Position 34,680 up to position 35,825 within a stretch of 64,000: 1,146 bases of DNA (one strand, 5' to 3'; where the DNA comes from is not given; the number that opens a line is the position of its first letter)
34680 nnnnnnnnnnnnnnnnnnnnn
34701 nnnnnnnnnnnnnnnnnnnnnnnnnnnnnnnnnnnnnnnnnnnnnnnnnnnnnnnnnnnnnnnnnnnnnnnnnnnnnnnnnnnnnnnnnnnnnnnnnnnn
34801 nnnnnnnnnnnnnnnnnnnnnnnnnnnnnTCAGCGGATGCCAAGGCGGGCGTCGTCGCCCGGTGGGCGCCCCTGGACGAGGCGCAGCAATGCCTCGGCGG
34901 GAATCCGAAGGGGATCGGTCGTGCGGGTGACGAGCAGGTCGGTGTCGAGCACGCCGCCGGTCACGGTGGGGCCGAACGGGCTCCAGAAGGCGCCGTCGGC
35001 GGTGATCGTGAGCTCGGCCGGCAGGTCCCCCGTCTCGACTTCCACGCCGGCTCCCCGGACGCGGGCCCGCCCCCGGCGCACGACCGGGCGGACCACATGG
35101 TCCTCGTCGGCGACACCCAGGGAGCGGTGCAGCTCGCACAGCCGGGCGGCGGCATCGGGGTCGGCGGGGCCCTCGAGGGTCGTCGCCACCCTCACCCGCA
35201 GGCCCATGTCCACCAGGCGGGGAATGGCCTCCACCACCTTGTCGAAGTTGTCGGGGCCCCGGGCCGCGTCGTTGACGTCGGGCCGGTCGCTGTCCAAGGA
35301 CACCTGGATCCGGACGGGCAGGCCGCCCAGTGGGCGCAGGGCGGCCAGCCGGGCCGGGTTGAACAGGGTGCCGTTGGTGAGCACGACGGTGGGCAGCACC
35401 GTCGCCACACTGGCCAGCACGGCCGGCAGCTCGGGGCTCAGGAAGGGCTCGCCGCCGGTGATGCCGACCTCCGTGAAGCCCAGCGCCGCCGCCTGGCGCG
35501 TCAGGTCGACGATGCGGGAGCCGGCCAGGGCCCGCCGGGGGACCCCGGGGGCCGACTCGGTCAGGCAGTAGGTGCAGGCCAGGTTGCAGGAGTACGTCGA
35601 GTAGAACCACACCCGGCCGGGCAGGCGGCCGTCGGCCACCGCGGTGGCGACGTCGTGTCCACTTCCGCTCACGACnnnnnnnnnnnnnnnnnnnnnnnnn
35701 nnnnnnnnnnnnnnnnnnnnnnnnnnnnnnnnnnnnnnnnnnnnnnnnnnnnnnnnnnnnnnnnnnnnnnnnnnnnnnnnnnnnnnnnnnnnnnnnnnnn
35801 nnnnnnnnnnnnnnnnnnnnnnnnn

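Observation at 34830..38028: Divergent cluster: radical SAM + CMD/AhpD-like (overlapping genes) opposite DoxX + small Cys protein + DUF2064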

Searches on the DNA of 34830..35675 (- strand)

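Call 57: search_rna_families(sources=[L005, L006, L020, L021, L038, L045, L057, L070], threshold=gathering)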
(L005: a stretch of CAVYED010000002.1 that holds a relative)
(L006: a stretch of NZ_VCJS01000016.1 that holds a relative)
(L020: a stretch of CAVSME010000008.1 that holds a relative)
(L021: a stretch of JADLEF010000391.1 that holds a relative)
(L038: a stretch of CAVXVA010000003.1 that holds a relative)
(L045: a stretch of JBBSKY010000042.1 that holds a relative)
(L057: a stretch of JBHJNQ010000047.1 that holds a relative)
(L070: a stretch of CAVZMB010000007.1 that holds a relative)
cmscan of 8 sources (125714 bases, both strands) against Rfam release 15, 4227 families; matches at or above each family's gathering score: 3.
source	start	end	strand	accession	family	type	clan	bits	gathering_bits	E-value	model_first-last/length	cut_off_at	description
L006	8900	8990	+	RF01852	tRNA-Sec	Gene; tRNA;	CL00001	78.3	47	3.9e-14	1-91/91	no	Selenocysteine transfer RNA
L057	2403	2476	+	RF00005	tRNA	Gene; tRNA;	CL00001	76.3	29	1.2e-14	1-71/71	no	tRNA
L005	7172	7244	+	RF00005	tRNA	Gene; tRNA;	CL00001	64.8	29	1.6e-11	1-71/71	no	tRNA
